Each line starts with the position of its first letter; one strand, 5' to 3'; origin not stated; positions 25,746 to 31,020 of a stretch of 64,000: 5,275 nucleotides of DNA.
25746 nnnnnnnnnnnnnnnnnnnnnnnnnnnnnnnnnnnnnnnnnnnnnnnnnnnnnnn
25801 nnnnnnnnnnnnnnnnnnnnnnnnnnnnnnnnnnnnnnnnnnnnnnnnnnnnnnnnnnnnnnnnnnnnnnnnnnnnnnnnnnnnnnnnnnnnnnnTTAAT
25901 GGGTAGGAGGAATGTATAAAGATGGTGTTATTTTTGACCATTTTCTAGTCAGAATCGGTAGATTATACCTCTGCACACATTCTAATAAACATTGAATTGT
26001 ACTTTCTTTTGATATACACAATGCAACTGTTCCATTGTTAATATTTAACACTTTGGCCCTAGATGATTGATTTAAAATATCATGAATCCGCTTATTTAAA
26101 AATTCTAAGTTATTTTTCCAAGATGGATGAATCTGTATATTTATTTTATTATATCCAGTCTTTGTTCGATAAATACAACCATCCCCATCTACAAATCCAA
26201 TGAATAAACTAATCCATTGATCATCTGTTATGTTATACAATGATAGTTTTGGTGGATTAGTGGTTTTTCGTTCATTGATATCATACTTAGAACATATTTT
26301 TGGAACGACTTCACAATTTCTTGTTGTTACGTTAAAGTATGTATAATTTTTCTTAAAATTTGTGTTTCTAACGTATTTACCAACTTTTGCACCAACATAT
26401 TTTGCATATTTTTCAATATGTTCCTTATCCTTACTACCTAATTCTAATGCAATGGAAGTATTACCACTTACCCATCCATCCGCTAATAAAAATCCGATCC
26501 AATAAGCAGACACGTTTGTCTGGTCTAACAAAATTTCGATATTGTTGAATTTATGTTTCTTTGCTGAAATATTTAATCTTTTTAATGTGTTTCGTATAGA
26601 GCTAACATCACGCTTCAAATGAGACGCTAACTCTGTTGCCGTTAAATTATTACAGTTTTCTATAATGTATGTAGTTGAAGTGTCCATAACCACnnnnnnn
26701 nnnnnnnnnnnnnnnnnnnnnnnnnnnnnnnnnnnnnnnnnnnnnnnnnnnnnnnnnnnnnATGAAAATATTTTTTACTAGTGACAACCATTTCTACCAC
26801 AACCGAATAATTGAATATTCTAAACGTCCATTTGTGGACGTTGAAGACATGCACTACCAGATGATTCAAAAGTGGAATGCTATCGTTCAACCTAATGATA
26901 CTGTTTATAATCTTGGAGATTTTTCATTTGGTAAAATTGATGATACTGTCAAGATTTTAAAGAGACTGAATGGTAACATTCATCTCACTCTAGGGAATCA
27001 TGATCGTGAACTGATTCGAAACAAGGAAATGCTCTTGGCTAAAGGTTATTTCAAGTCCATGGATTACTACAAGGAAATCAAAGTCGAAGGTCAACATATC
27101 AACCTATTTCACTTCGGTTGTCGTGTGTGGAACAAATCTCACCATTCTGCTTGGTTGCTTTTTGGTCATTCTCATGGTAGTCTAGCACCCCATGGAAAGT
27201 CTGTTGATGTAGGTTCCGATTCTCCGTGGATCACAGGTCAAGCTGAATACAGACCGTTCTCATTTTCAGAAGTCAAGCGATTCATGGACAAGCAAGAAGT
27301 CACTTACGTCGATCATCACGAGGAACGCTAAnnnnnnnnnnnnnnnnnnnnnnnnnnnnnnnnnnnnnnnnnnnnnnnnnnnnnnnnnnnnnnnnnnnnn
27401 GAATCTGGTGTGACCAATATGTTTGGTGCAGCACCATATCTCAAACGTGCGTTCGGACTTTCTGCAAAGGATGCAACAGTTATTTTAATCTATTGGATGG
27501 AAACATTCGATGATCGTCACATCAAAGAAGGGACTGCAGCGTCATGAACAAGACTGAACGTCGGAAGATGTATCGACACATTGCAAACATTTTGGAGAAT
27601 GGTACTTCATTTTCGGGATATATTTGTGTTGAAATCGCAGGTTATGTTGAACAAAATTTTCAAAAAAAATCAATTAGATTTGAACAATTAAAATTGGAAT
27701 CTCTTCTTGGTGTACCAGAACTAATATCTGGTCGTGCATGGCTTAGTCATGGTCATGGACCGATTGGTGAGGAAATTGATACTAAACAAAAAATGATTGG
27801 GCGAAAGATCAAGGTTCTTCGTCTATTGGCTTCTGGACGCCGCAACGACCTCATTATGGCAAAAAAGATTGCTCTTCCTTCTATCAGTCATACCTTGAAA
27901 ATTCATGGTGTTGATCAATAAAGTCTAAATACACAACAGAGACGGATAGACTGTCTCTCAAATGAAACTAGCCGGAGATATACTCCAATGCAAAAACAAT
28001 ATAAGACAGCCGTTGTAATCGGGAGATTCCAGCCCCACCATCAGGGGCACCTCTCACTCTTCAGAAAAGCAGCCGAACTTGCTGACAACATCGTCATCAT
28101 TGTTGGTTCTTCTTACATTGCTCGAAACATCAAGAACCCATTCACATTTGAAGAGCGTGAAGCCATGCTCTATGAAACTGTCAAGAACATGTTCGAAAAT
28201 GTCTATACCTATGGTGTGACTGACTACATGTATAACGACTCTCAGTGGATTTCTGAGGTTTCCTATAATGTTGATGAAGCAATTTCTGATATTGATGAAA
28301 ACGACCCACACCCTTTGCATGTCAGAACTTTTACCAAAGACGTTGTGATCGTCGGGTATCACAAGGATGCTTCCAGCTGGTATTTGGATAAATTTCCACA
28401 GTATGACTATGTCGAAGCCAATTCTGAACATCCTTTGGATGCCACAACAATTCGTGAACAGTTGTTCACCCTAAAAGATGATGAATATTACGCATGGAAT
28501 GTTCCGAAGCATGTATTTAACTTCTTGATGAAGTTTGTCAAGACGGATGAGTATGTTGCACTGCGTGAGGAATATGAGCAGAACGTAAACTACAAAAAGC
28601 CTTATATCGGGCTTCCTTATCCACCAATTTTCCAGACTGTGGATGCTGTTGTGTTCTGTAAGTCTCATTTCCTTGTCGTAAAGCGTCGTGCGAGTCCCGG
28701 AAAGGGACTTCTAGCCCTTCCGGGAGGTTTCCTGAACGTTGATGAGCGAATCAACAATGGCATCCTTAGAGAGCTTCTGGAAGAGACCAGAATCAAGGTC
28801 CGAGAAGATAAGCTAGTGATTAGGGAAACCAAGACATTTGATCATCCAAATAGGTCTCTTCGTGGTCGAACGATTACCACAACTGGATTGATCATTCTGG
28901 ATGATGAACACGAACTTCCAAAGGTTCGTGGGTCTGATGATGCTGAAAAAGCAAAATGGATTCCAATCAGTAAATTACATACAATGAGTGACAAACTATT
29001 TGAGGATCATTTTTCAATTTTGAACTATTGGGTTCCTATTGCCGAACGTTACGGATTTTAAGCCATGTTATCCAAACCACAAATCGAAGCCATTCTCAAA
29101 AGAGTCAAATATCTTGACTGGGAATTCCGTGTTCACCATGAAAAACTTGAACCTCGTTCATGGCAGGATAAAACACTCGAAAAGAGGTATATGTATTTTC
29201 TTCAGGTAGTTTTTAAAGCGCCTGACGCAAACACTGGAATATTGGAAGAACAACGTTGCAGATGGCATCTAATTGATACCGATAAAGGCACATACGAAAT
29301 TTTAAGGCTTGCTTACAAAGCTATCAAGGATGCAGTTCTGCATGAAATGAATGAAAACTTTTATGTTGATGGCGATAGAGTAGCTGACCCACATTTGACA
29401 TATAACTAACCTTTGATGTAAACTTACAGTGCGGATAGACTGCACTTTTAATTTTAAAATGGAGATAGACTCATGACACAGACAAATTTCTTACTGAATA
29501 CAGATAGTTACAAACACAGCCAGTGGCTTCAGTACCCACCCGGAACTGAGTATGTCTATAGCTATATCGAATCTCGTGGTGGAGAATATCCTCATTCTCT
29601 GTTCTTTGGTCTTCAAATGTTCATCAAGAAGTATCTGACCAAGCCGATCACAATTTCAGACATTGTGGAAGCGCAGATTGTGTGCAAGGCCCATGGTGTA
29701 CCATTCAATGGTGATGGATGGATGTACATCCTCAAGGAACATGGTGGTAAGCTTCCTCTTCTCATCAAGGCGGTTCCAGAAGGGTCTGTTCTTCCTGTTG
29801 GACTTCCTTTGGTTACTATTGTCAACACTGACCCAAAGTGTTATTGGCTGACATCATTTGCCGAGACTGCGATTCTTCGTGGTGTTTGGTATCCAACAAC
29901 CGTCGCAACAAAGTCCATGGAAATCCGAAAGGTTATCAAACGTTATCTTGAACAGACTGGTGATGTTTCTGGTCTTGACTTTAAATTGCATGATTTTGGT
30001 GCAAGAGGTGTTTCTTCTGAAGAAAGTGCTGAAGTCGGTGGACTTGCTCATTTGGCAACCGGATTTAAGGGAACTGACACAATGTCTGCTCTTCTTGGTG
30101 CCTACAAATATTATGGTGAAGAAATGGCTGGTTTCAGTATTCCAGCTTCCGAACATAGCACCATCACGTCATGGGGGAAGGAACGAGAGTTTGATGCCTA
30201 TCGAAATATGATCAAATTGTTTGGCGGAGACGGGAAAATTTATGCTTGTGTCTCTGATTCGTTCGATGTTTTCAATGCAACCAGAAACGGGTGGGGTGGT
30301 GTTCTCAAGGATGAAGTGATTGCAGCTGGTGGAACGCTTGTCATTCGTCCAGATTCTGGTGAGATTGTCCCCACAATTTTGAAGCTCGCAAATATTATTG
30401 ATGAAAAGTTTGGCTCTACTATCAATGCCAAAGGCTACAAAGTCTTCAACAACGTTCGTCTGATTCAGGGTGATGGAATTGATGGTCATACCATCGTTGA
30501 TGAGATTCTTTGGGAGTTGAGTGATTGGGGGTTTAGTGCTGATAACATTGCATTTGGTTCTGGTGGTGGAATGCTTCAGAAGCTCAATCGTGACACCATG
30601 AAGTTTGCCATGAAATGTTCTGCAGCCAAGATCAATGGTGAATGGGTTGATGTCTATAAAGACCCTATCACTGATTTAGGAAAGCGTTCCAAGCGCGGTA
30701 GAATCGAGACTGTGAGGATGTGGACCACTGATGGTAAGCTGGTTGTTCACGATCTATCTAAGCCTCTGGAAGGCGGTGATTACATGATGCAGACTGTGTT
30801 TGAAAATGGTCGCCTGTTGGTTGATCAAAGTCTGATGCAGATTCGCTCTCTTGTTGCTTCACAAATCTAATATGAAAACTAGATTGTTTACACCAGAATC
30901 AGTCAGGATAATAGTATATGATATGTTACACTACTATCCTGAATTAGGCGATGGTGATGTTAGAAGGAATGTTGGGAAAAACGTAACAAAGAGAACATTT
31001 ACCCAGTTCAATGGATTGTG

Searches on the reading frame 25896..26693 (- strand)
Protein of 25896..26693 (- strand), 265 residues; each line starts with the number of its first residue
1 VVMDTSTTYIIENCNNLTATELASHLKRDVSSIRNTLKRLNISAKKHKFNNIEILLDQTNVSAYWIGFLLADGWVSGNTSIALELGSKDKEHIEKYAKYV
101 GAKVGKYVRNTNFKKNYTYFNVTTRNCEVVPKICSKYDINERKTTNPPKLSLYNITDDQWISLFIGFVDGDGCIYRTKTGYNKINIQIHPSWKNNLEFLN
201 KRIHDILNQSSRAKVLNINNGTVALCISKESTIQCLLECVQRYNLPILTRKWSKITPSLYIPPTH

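Call 13: search_protein_families(library=pfam, proteins=[window:25896-26693:-])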
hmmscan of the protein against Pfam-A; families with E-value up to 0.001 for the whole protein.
window:25896-26693:- (265 aa): 3 families
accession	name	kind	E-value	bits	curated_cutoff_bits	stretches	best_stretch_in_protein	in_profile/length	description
PF00961.24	LAGLIDADG_1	-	9e-07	30.2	23.1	1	165-245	2-87/102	LAGLIDADG endonuclease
PF14528.11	LAGLIDADG_3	-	5e-06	27.1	22.5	0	61-100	3-43/82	LAGLIDADG-like domain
PF14527.11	LAGLIDADG_WhiA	-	0.00086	19.8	23.2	0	62-120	2-57/93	WhiA LAGLIDADG-like domain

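Call 14: search_protein_families(library=phrogs, proteins=[window:25896-26693:-], max_evalue=0.01)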
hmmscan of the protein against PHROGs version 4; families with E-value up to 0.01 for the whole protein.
window:25896-26693:- (265 aa): 4 families
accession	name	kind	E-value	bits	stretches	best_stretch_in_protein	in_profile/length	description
phrog_4645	-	DNA, RNA and nucleotide metabolism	2.9e-23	83.5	1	15-231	55-278/308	endonuclease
phrog_5046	-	DNA, RNA and nucleotide metabolism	5.3e-05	24.5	0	163-211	10-61/161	HNH endonuclease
phrog_323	-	transcription regulation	0.00036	21.2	1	8-50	155-198/319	transcriptional regulator, D5-like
phrog_11023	-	DNA, RNA and nucleotide metabolism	0.0015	19.2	1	66-253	12-181/185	homing endonuclease with LAGLIDADG motif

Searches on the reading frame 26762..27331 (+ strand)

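Call 13: search_protein_families(library=pfam, proteins=[window:26762-27331:+])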
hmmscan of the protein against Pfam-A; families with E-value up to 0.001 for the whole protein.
window:26762-27331:+ (189 aa): 2 families
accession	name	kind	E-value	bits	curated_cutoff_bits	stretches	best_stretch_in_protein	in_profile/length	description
PF00149.33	Metallophos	-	2e-06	28.8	21.5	1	1-119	1-116/191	Calcineurin-like phosphoesterase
PF12850.12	Metallophos_2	-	3.5e-05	24.3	27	1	1-139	1-118/154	Calcineurin-like phosphoesterase superfamily domain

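Call 14: search_protein_families(library=phrogs, proteins=[window:26762-27331:+], max_evalue=0.01)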
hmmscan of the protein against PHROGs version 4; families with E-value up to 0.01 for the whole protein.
window:26762-27331:+ (189 aa): 2 families
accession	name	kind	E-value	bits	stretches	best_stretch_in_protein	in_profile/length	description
phrog_547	-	other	8.9e-51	173.3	1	1-187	29-211/245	phosphoesterase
phrog_30537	-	unknown function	0.00043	21.6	1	17-66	2-50/87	-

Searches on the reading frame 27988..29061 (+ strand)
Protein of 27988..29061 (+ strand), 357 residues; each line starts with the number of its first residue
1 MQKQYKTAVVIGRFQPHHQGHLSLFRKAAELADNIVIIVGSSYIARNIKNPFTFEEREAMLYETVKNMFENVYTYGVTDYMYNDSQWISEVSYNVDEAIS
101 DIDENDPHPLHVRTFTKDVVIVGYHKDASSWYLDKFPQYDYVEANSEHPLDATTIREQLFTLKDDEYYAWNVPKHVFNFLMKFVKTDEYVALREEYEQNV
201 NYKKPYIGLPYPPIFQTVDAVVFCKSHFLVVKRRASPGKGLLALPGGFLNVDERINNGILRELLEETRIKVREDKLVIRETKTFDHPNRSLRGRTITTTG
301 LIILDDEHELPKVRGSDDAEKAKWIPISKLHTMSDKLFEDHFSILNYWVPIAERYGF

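Call 13: search_protein_families(library=pfam, proteins=[window:27988-29061:+])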
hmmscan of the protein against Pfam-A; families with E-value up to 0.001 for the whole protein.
window:27988-29061:+ (357 aa): 2 families
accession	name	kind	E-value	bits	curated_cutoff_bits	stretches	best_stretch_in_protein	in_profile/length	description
PF00293.34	NUDIX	-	1.3e-12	48.3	21.1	1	217-341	5-127/134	NUDIX domain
PF01467.32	CTP_transf_like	-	1.3e-10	42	21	1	10-66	2-61/133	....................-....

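Call 84: find_related_loci(query=window:27988-29061:+, collection=viral_contigs, flank=7000)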
Query window:27988-29061:+ (357 aa) in viral_contigs; peptide patterns used: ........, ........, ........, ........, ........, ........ (x = any residue, [..] = any of these).
54 stretches matched a pattern; 52 encode a relative of the query (tblastn E <= 1e-3); 52 distinct loci.
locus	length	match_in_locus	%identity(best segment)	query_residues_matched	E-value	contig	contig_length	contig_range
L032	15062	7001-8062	44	3-352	9e-93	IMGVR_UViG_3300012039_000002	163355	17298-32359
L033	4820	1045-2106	44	3-352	7e-93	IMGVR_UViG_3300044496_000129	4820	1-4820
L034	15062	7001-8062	44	3-352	9e-93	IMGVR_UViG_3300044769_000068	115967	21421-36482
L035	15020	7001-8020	45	3-352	6e-92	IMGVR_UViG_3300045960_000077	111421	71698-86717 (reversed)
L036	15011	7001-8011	46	1-349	1e-87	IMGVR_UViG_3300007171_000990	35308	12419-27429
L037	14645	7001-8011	46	1-349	1e-87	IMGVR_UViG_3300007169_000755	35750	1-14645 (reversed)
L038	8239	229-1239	46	1-349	1e-87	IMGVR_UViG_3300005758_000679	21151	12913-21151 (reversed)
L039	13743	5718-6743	44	1-349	2e-84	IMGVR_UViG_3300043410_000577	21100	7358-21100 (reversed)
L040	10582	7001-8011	44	1-349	1e-82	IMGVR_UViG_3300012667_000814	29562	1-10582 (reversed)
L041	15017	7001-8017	44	1-349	3e-81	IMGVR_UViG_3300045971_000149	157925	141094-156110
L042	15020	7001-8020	41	1-349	3e-81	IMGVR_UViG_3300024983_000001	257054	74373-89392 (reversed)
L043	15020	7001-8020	41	1-349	2e-81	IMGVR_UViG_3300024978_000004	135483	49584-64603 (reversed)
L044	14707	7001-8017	44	1-349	3e-81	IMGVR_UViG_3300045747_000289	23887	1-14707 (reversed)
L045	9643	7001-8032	43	3-349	2e-79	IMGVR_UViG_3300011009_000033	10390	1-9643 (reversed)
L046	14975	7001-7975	44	1-345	1e-79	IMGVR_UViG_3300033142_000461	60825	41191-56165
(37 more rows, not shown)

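Call 105: search_protein_families(library=ncbifam, proteins=[window:27988-29061:+], max_evalue=0.001)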
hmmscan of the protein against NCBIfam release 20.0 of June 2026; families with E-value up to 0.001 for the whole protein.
window:27988-29061:+ (357 aa): 21 families
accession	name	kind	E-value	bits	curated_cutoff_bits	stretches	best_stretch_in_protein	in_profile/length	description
NF003791.0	PRK05379.2-3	equivalog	2e-92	310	409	1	1-349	1-337/340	bifunctional nicotinamide-nucleotide adenylyltransferase/Nudix hydroxylase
NF003786.0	PRK05379.1-2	equivalog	2.7e-92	309.7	397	1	2-347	11-350/354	bifunctional nicotinamide-nucleotide adenylyltransferase/Nudix hydroxylase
NF003787.0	PRK05379.1-4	equivalog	2.1e-89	299.9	449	1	3-346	7-340/346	bifunctional nicotinamide-nucleotide adenylyltransferase/Nudix hydroxylase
NF003788.0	PRK05379.1-5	equivalog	2.6e-83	280.2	354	1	1-349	1-348/351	bifunctional nicotinamide-nucleotide adenylyltransferase/Nudix hydroxylase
NF003785.0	PRK05379.1-1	equivalog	2.4e-75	253.9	418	1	5-347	2-338/347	bifunctional nicotinamide-nucleotide adenylyltransferase/Nudix hydroxylase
NF003790.0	PRK05379.2-2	equivalog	1e-65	222.1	403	1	7-347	21-349/354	bifunctional nicotinamide mononucleotide adenylyltransferase/ADP-ribose pyrophosphatase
NF003789.0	PRK05379.2-1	equivalog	1.3e-31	109.7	355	1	6-298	8-261/312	bifunctional nicotinamide mononucleotide adenylyltransferase/ADP-ribose pyrophosphatase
NF010365.0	PRK13793.1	equivalog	4e-22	78.8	198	1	6-199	5-182/196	nicotinate-nicotinamide nucleotide adenylyltransferase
NF002243.0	PRK01153.1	subfamily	2.3e-19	69.7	127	1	8-95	3-92/175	nicotinamide-nucleotide adenylyltransferase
TIGR01527.1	arch_NMN_Atrans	equivalog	6.8e-16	58.3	181.2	1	8-95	2-91/167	nicotinamide-nucleotide adenylyltransferase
TIGR00125.1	cyt_tran_rel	domain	1.4e-12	47.6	27.7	1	8-66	2-60/65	adenylyltransferase/cytidyltransferase family protein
TIGR01526.1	nadR_NMN_Atrans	equivalog_domain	1.1e-08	34.7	341.15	1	7-67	3-63/325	nicotinamide-nucleotide adenylyltransferase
TIGR01510.1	coaD_prev_kdtB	equivalog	1.2e-08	35.1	103.3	1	8-74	2-64/155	pantetheine-phosphate adenylyltransferase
NF001985.0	PRK00777.1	subfamily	2.5e-07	30.9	104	1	3-67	2-69/157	pantetheine-phosphate adenylyltransferase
NF050029.2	TransRepNtr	equivalog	6e-07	29.2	400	1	209-346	15-150/245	ADPR responsive transcriptional repressor NtrR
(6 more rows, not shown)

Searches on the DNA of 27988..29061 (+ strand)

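Call 115: search_with_rna_model(model_id=R1, sources=[L011, L032, L033, L034, L035, L036, L037, L038, L039, L040, L041, L042, L043, L044, L045, L046, L047, L048, L049, L050, L051, L052, L053, L054, L055, L056, L057, L058, L059, L060, L061, L062, L063, L064, L065, L066, L067, L068, L069, L070, L071, L072, L073, L074, L075, L076, L077, L078, L079, L080, L081, L082, L083], max_evalue=1)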
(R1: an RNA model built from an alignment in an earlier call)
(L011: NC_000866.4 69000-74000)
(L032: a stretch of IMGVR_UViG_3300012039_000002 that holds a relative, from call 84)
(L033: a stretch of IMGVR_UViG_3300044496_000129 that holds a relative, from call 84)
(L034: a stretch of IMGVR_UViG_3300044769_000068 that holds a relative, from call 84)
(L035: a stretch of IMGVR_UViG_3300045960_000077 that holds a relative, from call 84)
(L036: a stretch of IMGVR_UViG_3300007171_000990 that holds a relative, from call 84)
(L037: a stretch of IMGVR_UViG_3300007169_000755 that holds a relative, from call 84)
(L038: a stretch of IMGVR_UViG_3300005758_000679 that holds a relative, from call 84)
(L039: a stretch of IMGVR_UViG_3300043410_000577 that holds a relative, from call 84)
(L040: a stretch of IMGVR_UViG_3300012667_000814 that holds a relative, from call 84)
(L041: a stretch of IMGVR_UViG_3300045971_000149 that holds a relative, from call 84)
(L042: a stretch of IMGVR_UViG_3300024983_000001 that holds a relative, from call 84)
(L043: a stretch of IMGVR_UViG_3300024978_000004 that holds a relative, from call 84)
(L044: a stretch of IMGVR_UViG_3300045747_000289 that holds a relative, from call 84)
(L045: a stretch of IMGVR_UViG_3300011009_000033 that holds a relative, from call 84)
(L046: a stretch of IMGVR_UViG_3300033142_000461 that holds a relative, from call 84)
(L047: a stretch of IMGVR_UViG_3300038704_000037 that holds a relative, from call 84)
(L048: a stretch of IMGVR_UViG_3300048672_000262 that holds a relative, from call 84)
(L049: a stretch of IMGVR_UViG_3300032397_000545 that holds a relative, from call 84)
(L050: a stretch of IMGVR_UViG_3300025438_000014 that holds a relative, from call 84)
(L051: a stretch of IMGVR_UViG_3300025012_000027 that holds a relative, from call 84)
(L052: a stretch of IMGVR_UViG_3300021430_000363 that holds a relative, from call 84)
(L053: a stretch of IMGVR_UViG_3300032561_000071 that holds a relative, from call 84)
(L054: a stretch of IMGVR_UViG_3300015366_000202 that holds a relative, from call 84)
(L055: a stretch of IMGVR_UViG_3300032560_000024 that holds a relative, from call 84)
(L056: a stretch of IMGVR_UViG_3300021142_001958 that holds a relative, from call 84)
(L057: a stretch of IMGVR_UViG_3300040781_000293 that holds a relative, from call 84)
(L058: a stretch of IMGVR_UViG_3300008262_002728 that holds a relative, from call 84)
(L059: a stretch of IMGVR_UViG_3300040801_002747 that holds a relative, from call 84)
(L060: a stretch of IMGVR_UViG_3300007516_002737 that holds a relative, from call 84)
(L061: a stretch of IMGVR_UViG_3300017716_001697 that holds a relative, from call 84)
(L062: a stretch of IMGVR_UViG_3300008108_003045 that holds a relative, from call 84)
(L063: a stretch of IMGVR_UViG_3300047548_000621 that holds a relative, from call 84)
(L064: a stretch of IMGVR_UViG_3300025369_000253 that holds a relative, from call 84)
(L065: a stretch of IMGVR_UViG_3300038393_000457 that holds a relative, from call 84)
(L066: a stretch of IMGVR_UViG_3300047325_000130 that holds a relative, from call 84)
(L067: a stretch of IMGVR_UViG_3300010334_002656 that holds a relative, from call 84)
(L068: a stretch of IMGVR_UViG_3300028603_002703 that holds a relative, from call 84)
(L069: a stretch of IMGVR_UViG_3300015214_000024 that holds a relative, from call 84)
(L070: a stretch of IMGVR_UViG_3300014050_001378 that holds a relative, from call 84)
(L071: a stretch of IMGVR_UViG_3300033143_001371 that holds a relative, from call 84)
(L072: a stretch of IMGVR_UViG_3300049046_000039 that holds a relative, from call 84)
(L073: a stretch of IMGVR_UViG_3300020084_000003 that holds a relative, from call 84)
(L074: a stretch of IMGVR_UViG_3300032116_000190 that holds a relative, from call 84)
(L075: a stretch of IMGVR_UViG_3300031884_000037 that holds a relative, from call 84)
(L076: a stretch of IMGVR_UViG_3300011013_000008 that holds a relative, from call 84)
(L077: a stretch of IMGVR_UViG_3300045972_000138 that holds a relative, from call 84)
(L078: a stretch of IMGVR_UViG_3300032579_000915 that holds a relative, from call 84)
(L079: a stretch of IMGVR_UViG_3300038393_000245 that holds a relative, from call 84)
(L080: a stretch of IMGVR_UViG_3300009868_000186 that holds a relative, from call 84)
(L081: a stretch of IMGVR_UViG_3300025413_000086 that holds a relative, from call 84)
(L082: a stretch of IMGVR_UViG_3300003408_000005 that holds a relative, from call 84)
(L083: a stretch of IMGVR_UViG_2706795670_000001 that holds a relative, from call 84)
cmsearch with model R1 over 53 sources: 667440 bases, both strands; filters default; matches with E-value up to 1: 7.
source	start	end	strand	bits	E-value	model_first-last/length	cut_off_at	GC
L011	1903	2050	-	163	1e-38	1-148/148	no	0.42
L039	2181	2262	+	23.9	0.004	1-148/148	no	0.46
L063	4827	4909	+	19.7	0.047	1-148/148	no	0.55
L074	14549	14670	+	16.3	0.34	1-148/148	no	0.5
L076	6000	6082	+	15.9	0.46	1-148/148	no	0.4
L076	5395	5477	+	15.1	0.72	1-148/148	no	0.48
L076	6171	6252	+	14.9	0.8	1-148/148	no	0.37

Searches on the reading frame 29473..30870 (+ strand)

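Call 13: search_protein_families(library=pfam, proteins=[window:29473-30870:+])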
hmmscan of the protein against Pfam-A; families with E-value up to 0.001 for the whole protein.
window:29473-30870:+ (465 aa): 2 families
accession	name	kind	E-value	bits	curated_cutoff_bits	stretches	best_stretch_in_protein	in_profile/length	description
PF04095.22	NAPRTase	-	1.4e-53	182.6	20.8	1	170-414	1-225/239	Nicotinate phosphoribosyltransferase (NAPRTase) family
PF18127.6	NAMPT_N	-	3.6e-27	94.9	25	1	5-98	1-98/98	Nicotinamide phosphoribosyltransferase, N-terminal domain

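Call 105: search_protein_families(library=ncbifam, proteins=[window:29473-30870:+], max_evalue=0.001)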
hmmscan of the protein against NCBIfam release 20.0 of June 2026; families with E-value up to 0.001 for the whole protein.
window:29473-30870:+ (465 aa): 6 families
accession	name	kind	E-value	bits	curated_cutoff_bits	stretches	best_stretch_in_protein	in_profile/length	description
NF006629.0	PRK09198.1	equivalog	5.8e-180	599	405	1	2-461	3-461/465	nicotinate phosphoribosyltransferase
TIGR01513.1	NAPRTase_put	equivalog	1e-08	34.5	297.4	1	96-342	87-292/452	nicotinate phosphoribosyltransferase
NF006696.0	PRK09243.1-3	equivalog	2.3e-08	33.2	503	1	98-312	100-282/451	nicotinate phosphoribosyltransferase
NF006695.0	PRK09243.1-2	equivalog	1.6e-05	23.7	469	1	97-306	94-274/480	nicotinate phosphoribosyltransferase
NF009131.0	PRK12484.1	equivalog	3.1e-05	22.9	330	1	98-299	94-264/455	nicotinate phosphoribosyltransferase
NF006694.0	PRK09243.1-1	equivalog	0.00062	18.5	663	1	93-243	91-218/485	nicotinate phosphoribosyltransferase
